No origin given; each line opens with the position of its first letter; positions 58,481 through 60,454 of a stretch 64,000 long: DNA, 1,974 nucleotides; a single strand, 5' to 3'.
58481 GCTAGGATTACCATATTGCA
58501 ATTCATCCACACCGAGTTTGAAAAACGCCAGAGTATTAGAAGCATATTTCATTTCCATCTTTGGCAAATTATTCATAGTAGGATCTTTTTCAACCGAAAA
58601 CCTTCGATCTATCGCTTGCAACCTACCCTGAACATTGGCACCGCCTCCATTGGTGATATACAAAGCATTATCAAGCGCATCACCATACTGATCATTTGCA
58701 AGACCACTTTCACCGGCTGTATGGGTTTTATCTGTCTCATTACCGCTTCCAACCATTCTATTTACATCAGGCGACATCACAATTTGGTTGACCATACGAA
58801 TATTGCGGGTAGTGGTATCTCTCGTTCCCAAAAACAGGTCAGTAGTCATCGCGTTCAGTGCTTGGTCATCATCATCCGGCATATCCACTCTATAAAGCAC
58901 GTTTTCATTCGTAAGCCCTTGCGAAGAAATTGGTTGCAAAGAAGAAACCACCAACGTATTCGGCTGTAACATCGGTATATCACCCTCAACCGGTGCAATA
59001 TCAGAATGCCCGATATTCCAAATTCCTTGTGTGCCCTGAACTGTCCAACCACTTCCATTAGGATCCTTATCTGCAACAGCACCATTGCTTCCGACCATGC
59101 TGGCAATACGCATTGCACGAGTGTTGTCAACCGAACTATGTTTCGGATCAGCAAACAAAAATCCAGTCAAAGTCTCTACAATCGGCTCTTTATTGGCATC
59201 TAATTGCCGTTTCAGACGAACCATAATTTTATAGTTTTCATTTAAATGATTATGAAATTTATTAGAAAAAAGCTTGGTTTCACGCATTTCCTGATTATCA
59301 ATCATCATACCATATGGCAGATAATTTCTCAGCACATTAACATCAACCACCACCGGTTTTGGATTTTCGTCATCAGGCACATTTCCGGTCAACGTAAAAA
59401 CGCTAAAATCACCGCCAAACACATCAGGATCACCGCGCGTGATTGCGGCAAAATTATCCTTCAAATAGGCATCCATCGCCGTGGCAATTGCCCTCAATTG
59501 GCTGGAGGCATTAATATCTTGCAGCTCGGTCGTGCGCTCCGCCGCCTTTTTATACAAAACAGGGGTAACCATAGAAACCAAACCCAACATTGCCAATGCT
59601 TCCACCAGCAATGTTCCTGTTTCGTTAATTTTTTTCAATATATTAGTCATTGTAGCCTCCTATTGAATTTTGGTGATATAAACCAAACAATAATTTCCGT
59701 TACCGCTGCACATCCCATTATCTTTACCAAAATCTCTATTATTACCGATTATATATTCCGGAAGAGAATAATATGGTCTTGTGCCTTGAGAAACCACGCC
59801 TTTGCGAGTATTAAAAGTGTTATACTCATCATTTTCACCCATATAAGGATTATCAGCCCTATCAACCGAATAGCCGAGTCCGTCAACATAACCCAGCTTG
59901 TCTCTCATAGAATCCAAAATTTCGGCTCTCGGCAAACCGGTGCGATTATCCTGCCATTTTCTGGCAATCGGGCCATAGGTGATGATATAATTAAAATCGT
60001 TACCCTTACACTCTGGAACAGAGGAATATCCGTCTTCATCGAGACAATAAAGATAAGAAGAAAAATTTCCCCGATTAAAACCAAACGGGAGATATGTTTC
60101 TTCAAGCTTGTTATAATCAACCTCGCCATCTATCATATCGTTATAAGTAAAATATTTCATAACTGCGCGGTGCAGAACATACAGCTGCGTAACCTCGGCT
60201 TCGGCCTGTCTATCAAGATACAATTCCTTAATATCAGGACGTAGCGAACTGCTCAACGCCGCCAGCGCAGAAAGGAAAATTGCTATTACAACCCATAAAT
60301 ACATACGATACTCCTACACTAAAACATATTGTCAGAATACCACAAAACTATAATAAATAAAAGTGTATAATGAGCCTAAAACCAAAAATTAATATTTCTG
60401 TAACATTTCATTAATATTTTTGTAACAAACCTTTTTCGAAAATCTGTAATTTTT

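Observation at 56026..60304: Orphan three-ORF locus with a giant PilV-like prepilin-type protein and no pilus machinery in view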

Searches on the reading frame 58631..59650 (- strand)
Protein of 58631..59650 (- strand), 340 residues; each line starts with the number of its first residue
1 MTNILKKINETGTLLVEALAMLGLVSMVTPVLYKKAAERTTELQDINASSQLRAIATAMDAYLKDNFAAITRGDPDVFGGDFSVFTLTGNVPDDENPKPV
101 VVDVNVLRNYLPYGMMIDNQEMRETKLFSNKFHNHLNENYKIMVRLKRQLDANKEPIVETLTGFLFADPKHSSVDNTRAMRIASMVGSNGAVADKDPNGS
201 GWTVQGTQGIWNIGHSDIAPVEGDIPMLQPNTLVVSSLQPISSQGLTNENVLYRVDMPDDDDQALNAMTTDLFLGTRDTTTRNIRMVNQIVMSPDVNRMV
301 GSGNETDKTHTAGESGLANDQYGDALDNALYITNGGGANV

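Call 25: search_solved_structures(query=A1, max_evalue=10, show_alignments=3)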
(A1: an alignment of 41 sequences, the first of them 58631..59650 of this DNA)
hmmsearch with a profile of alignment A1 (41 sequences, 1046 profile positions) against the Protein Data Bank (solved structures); distinct sequences matched with E-value up to 10: 1.
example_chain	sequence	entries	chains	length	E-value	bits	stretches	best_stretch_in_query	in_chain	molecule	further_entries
8ond_A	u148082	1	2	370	0.076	14.4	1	331-563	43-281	bd2133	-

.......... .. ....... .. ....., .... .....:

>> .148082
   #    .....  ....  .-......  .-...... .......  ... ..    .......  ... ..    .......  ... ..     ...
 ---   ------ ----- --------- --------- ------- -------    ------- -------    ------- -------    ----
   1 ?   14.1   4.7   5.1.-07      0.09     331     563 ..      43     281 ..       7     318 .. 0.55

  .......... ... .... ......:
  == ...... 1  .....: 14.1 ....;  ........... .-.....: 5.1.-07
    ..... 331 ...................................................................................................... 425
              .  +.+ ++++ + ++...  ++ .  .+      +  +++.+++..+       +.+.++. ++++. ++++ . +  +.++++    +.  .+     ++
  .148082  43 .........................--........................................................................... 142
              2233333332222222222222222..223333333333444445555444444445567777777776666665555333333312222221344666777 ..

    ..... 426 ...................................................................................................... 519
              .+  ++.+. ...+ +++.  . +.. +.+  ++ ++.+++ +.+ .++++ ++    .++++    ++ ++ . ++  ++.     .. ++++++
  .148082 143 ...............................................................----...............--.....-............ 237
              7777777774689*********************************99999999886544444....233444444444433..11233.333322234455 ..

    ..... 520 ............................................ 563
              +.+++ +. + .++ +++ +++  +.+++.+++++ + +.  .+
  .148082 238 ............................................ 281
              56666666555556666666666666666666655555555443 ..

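Call 27: search_dna_similar(query=window:58631-59650:-, collection=plasmids, mode=protein, max_evalue=1, max_rows=15)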
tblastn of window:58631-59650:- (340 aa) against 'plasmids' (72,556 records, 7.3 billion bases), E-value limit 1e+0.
Records with a match: 3; places in all: 3; records where one place covers at least 80% of the query: 1.
Best place of each record, by identity: <60% 3.
By first word of the organism name: Polaromonas 2; Ralstonia 1.
By predicted mobility (MOB-suite, as given by PLSDB): conjugative 2; non-mobilizable 1.
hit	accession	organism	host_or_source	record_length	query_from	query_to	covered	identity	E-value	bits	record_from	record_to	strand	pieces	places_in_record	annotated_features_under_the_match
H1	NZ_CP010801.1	Ralstonia mannitolilytica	Homo sapiens,bone marrow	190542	15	296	83%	25.0%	8e-1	39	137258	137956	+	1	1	pilV: shufflon system plasmid conjugative transfer pilus tip adhesin PilV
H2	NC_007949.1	Polaromonas sp. JS666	-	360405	1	70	21%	34.3%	5e-2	43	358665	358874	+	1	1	pilV: shufflon system plasmid conjugative transfer pilus tip adhesin PilV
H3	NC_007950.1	Polaromonas sp. JS666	-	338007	1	70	21%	32.9%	3e-1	41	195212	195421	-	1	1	pilV: shufflon system plasmid conjugative transfer pilus tip adhesin PilV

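Call 29: get_annotated_region(hit=H1, flank=12000)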
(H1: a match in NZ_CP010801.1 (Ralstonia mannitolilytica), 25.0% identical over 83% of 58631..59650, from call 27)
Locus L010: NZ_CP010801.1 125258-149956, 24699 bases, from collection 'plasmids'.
description: Ralstonia mannitolilytica strain SN82F48 plasmid pRMAN01, complete sequence
organism: Ralstonia mannitolilytica (NCBI taxid 105219)
taxonomy: Bacteria; Pseudomonadota; Betaproteobacteria; Burkholderiales; Burkholderiaceae; Ralstonia; Ralstonia mannitolilytica
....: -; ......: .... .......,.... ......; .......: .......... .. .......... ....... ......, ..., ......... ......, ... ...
typing (MOB-suite, as given by PLSDB): non-mobilizable; replicon rep_cluster_1531
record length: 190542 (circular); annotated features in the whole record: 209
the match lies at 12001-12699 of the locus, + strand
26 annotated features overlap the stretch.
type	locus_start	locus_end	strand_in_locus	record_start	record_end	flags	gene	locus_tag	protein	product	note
CDS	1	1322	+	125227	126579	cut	-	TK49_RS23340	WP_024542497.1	TrbI/VirB10 family protein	-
CDS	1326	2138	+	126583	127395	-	-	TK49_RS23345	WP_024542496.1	TrbG/VirB9 family P-type conjugative transfer protein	-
CDS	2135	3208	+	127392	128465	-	-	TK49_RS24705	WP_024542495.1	toxin co-regulated pilus biosynthesis Q family protein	-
CDS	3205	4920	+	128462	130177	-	-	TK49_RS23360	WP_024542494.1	secretin N-terminal domain-containing protein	GO:0009297 - pilus assembly [Evidence IEA]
CDS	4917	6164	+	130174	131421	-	pilO2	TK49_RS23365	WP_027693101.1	type 4b pilus protein PilO2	-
CDS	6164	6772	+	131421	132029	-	pilP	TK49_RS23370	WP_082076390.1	type IV pilus biogenesis protein PilP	GO:0009297 - pilus assembly [Evidence IEA]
CDS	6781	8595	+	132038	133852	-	-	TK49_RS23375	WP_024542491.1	ATPase, T2SS/T4P/T4SS family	-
CDS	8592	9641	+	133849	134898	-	-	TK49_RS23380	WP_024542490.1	type II secretion system F family protein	-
CDS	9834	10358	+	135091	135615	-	-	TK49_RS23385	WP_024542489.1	hypothetical protein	-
CDS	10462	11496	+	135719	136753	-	-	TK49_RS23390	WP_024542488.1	ATPase, T2SS/T4P/T4SS family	-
CDS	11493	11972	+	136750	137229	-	-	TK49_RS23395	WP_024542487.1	hypothetical protein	-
CDS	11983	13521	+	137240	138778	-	pilV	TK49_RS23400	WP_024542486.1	shufflon system plasmid conjugative transfer pilus tip adhesin PilV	-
CDS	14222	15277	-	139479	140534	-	-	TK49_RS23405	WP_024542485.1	CAP domain-containing protein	-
CDS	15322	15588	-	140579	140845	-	-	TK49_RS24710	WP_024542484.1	hypothetical protein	-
CDS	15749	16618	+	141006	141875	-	-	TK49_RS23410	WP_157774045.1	hypothetical protein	-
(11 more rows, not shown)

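Call 31: predict_structure(alignment_id=A1)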
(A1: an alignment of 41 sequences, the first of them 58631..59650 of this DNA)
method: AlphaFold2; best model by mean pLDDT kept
length: 340 residues; sequences in the alignment: 41
mean_pLDDT: 73.5   pTM: 0.61
mean pLDDT of the five models: 73.5, 71.7, 70.4, 70.2, 69.7
residues with pLDDT >= 90: 45; 70-90: 167; 50-70: 90; < 50: 38
segments of 3 or more residues with pLDDT < 50: 247-250, 305-319, 322-325, 333-336, 338-340
pLDDT, mean of each block of 10 residues (from residue 1): 65 80 87 84 89 92 88 81 75 68 88 84 83 76 87 82 90 84 91 86 86 79 65 86 57 54 49 55 56 58 51 47 50 48
secondary structure, 60 per line:
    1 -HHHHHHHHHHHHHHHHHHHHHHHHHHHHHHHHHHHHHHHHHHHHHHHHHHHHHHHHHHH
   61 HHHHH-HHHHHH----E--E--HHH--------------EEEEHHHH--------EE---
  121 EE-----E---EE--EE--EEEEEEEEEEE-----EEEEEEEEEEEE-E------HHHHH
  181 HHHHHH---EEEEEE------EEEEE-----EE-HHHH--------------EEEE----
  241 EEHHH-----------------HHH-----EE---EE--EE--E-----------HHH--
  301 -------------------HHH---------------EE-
elements in order: H2-65 H67-72 E100-103 H104-107 E140-150 E156-167 H176-186 E190-195 E202-206 H215-218 E233-236

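Call 35: fold_search(model_id=the predicted structure, library=pdb)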
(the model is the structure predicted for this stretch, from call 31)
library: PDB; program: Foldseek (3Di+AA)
matches with E <= 10: 190; with E <= 0.001: 0
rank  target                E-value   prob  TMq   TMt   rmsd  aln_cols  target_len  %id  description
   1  7liq                  2.1e-01  0.06  0.10  0.18  17.8       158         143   11  X-ray structure of SPOP MATH domain (S119A) (released 2021-04-14)
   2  5jmr_B                4.6e-01  0.03  0.07  0.14  13.5        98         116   17  X-ray structure of the furin inhibitory antibody Nb14 (released 2016-12-07)
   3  8rha_A                4.8e-01  0.08  0.07  0.27  14.8       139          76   12  HSPB7ACD C131S (released 2024-10-16)
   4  9out_H                4.8e-01  0.03  0.10  0.09  21.0       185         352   16  SPOP double donut locally refined MATH domains (released 2025-07-30)
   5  8gz3_N                5.1e-01  0.06  0.07  0.15  13.1        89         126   16  Structure of human phagocyte NADPH oxidase in the resting state (released 2022-12-21)
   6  8dwt_C                5.4e-01  0.02  0.09  0.08  19.0       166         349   16  SPOP W22R Form 2 (released 2023-01-18)
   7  9hgg_A                5.4e-01  0.01  0.08  0.12  18.2       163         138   11  SETD2 peptide bound to SPOP MATH domain (released 2025-04-23)
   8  3vx7_B                6.1e-01  0.05  0.11  0.17  10.2       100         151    7  Crystal structure of Kluyveromyces marxianus Atg7NTD-Atg10 complex (released 2012-11-14)
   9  3dtd_A                6.9e-01  0.01  0.07  0.08  16.3       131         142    8  Crystal structure of invasion associated protein b from bartonella henselae (released 2008-09-09)
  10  6ku5_A                7.7e-01  0.04  0.08  0.11  13.0       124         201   13  Notothenia coriiceps TRAF5 (released 2020-07-08)
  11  3zkx_B                8.7e-01  0.02  0.07  0.16  13.9       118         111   14  TERNARY BACE2 XAPERONE COMPLEX (released 2013-05-29)
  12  3dtd_E                9.2e-01  0.06  0.07  0.16  14.3       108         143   10  Crystal structure of invasion associated protein b from bartonella henselae (released 2008-09-09)
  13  8dwu_C                1.0e+00  0.02  0.10  0.10  17.5       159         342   14  SPOP W22R Form 1 (released 2023-01-18)
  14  8dwt_A                1.0e+00  0.01  0.09  0.09  21.9       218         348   14  SPOP W22R Form 2 (released 2023-01-18)
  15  7tn9_G                1.1e+00  0.06  0.07  0.17  12.4        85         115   16  Structure of the Inmazeb cocktail and resistance to escape against Ebola virus (released 2023-01-25)
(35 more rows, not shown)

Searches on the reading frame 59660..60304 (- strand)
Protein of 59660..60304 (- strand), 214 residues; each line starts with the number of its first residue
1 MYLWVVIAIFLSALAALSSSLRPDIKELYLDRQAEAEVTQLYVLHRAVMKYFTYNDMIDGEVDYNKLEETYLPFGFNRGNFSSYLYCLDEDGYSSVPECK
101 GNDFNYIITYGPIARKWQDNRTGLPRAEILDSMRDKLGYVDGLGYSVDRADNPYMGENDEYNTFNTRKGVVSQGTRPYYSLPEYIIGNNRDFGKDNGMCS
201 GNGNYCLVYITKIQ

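Call 4: search_protein_families(library=pfam, proteins=[window:59660-60304:-], max_evalue=1)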
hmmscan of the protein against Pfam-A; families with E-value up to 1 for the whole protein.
window:59660-60304:- (214 aa): 0 families

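Call 5: search_protein_families(library=ncbifam, proteins=[window:59660-60304:-], max_evalue=1)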
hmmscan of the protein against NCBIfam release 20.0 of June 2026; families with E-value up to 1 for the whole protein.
window:59660-60304:- (214 aa): 1 family
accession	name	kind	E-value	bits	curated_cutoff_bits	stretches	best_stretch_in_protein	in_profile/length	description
NF011692.0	PRK15112.1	equivalog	0.24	11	452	1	10-52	174-217/269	putrescine export ABC transporter ATP-binding protein SapF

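Call 26: search_solved_structures(query=A2, max_evalue=10, show_alignments=2)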
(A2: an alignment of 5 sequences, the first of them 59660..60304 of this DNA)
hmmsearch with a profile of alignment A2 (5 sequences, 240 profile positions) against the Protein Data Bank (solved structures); distinct sequences matched with E-value up to 10: 0.

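Call 51: find_homologous_proteins(query=A2)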
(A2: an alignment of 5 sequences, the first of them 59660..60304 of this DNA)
Query A2 (5 sequences) (214 aa, profile of the alignment): 99 proteins with E <= 0.001 among 1787 candidates.
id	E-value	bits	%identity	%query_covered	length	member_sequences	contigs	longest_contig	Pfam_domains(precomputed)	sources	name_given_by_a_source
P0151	1.8e-122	425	42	100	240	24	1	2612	-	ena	-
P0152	2.6e-118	412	41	100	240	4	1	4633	-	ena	-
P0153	4.7e-114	398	65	100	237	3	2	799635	-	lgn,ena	-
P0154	9.7e-107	374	62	100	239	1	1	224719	-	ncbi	-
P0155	9.8e-100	351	63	100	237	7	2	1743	-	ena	-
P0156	1.1e-97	344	100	100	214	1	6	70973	-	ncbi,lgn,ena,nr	ncbi:MAG: hypothetical protein J6Y53_02335 [Alphaproteobacteria bacterium]|nr:hypothetical protein [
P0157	6.1e-90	319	55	100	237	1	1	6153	-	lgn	-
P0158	5.7e-87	309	40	100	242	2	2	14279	-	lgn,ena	-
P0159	1.8e-86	308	37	99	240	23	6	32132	-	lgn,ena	-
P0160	2.1e-86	307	41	99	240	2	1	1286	-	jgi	-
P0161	9.9e-86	305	30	99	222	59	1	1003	-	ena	-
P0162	3.0e-84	300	39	99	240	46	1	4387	-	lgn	-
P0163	2.7e-83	297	39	100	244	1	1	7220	-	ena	-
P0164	3.7e-83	297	39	99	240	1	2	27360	-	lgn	-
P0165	1.0e-80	289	47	100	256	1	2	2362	-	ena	-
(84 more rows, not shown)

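Call 52: find_encoding_contigs(protein=P0156, flank=6000, max_places=10)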
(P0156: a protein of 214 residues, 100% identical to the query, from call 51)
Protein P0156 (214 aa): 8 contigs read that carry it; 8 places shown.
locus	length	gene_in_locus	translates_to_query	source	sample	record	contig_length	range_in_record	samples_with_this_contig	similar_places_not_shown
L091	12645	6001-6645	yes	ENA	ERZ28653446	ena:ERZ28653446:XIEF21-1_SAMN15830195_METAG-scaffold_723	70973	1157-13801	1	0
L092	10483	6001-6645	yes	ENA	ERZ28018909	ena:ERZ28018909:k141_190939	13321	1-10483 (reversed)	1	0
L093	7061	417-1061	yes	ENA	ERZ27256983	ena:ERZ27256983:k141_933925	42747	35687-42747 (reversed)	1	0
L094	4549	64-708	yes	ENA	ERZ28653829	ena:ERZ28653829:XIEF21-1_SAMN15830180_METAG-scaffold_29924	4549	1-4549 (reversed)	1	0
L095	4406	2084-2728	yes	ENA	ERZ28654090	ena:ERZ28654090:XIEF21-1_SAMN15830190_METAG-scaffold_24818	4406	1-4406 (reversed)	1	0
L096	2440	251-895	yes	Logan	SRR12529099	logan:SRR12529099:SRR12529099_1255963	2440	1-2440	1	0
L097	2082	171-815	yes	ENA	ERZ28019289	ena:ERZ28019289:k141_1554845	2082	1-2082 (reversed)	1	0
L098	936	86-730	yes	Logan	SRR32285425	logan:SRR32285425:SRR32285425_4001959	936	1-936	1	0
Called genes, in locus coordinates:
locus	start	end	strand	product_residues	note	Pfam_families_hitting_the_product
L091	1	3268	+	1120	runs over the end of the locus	PF07690:MFS_1, PF01553:Acyltransferase, PF00501:AMP-binding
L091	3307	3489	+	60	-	-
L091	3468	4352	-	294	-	PF00126:HTH_1, PF03466:LysR_substrate (weak)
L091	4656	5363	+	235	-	PF00959:Phage_lysozyme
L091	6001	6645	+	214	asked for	-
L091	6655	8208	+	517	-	-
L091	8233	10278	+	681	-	-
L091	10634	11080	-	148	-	PF02556:SecB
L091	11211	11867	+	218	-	PF04280:Tim44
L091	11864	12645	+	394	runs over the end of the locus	PF03562:MltA, PF06725:3D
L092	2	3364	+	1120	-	PF07690:MFS_1, PF01553:Acyltransferase, PF00501:AMP-binding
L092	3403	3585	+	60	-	-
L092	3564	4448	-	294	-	PF00126:HTH_1, PF03466:LysR_substrate (weak)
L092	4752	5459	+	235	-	PF00959:Phage_lysozyme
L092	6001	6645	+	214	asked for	-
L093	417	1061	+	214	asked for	-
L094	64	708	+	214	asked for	-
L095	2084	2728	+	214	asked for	-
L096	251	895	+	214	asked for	-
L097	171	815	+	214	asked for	-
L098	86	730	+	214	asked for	-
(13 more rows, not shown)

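Call 67: search_protein_families(library=phrogs, proteins=[window:59660-60304:-], max_evalue=0.01)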
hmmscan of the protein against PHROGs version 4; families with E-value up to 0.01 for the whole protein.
window:59660-60304:- (214 aa): 0 families

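Call 80: search_protein_families(library=pfam, alignment_id=A5, max_evalue=0.01)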
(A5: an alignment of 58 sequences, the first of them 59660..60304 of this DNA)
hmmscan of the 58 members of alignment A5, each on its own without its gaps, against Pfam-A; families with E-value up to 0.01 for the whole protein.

A. member 1, window:59660-60304:- (214 aa): 0 families

B. families by the number of members that match (of 58 scanned): 1 family
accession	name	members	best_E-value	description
PF01185.23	Hydrophobin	2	0.0015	Fungal hydrophobin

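Call 81: search_solved_structures(query=A5, max_evalue=10, show_alignments=2)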
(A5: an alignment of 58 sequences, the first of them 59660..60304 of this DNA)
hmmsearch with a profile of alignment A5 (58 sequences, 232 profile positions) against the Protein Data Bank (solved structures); distinct sequences matched with E-value up to 10: 2.
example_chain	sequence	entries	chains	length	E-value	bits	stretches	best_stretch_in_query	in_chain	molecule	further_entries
3jvi_A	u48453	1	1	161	0.22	14.5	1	27-115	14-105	Protein tyrosine phosphatase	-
3ido_A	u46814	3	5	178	0.29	14.1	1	27-115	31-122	Protein tyrosine phosphatase | Protein tyrosine phosphatase, putative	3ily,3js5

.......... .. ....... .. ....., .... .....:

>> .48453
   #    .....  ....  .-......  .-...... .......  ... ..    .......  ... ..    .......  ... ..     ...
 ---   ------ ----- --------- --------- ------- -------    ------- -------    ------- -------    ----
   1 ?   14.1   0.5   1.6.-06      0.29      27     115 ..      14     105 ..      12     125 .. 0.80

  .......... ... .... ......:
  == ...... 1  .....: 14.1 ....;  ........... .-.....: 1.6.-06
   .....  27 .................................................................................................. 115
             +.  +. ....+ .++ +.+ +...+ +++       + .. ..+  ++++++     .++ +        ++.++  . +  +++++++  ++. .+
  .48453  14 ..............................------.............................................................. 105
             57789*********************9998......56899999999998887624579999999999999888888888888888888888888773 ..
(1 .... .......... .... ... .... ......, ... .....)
